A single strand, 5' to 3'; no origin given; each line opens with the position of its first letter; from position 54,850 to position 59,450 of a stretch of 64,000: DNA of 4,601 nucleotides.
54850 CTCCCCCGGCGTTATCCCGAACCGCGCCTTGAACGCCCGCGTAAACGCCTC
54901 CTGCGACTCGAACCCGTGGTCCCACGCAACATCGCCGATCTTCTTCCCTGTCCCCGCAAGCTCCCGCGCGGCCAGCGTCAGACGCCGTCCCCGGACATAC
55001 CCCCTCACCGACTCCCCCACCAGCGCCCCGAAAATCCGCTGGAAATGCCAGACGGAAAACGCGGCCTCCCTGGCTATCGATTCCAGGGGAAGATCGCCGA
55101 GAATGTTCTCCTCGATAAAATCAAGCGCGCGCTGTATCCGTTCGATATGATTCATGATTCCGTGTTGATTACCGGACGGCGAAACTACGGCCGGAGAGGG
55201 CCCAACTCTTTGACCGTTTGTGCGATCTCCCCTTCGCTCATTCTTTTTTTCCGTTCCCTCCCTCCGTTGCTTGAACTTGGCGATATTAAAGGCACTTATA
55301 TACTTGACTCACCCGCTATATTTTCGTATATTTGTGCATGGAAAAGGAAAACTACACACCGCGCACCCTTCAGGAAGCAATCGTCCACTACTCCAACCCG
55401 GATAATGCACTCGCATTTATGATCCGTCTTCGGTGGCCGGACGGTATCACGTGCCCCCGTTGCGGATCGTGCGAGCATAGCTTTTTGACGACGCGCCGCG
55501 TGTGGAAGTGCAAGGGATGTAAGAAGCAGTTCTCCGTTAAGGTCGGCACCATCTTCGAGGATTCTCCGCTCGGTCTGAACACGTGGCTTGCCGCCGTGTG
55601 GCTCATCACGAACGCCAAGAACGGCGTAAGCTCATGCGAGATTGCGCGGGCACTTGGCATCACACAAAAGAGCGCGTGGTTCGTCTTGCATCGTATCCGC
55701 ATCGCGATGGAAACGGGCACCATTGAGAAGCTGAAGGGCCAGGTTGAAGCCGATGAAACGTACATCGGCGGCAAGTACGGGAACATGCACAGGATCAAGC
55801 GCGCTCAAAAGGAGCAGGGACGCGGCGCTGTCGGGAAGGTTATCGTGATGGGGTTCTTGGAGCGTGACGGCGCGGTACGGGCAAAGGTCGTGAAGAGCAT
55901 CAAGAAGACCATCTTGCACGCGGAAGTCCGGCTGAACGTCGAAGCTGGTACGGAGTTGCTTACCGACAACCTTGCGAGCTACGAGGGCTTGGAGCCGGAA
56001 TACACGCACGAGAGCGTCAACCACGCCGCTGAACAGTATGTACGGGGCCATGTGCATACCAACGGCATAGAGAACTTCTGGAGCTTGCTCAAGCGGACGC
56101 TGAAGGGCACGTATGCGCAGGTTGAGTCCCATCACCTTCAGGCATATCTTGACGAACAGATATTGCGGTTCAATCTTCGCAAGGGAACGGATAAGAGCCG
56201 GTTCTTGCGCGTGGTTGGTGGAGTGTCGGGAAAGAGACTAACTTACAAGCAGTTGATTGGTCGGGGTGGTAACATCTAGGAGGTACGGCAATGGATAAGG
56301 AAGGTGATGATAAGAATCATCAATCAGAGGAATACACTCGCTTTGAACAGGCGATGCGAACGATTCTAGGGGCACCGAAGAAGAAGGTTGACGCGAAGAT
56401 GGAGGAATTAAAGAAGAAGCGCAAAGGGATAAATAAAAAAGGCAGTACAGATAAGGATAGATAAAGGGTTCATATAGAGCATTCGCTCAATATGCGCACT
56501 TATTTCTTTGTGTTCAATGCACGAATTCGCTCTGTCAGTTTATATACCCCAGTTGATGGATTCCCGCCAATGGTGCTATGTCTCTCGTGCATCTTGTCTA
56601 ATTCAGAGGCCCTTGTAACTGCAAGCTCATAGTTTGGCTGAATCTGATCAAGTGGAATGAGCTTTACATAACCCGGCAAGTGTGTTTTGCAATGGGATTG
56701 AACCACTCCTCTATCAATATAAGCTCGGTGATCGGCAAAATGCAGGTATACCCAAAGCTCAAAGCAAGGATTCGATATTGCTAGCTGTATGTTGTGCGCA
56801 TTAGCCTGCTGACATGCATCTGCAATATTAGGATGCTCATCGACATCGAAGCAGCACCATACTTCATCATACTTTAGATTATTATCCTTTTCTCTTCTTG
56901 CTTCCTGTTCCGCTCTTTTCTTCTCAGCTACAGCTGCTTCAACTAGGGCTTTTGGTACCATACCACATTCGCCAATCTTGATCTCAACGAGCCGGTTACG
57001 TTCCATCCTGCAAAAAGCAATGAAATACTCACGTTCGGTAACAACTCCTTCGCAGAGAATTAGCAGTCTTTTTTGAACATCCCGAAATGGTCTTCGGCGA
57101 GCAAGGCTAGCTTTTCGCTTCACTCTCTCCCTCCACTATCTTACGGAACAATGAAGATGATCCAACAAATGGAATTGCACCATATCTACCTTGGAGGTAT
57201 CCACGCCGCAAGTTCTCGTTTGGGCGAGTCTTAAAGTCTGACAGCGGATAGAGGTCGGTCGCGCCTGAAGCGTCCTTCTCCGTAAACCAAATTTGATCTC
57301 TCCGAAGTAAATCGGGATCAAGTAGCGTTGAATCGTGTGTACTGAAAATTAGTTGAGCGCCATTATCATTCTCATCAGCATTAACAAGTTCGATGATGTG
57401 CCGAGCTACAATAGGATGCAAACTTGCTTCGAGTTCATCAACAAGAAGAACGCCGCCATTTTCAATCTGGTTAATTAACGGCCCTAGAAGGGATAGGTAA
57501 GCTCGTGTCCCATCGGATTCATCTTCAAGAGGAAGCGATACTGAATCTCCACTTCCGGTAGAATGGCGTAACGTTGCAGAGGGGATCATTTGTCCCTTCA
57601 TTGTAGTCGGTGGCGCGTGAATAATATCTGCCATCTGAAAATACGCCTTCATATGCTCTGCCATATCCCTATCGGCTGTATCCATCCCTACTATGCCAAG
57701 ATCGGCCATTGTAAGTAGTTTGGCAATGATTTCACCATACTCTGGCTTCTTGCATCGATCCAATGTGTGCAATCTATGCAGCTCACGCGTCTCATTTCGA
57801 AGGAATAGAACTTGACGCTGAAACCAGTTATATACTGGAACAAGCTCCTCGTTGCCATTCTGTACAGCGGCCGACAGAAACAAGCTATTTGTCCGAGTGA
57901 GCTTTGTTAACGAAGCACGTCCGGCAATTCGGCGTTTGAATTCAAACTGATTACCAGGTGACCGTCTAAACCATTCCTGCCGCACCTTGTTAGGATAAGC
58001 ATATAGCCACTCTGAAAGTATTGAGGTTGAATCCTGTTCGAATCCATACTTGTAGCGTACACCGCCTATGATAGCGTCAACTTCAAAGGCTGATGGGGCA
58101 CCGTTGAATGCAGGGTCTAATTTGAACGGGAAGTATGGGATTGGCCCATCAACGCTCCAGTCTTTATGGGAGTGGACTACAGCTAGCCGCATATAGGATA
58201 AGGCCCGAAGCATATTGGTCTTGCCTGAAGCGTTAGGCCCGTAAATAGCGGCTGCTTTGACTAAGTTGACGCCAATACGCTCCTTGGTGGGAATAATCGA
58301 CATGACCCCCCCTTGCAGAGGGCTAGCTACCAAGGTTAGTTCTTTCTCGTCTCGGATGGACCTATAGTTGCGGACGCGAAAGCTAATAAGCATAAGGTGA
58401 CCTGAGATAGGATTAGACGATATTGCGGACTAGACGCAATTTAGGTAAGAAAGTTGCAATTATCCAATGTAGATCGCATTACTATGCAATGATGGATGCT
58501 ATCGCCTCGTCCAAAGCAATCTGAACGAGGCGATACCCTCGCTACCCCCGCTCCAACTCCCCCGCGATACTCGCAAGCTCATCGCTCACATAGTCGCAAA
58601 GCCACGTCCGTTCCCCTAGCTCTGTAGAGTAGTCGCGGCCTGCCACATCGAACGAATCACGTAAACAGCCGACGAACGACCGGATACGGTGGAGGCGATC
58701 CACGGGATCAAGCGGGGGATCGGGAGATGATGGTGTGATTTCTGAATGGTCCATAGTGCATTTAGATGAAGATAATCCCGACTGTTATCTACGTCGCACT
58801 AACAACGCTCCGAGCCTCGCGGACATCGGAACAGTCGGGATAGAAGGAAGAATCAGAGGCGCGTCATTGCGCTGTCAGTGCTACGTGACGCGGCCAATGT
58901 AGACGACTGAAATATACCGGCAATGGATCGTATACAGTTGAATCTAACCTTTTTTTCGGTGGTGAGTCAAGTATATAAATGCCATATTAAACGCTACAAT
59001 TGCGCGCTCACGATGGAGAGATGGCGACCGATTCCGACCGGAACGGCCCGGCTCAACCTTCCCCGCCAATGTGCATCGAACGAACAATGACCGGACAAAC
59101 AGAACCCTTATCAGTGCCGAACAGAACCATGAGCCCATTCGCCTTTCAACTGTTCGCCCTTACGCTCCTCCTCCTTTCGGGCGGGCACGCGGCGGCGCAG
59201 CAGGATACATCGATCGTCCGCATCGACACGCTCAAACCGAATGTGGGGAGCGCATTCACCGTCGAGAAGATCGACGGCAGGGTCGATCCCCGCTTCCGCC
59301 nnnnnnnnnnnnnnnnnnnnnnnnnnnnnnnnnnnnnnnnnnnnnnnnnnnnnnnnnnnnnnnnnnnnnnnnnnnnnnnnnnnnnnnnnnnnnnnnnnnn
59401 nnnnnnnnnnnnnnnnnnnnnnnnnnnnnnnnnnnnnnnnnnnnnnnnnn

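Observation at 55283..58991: IS1595-family transposon with intact TIRs and 8-bp target-site duplication, carrying an AT-rich AAA-ATPase/RloB (AbiL-like) two-gene module as cargo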

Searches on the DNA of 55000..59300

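Call 29: search_rna_families(source=window, start=55000, end=59300, threshold=evalue, max_evalue=1)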
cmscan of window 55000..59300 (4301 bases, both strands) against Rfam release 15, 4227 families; matches with E-value up to 1: 0.
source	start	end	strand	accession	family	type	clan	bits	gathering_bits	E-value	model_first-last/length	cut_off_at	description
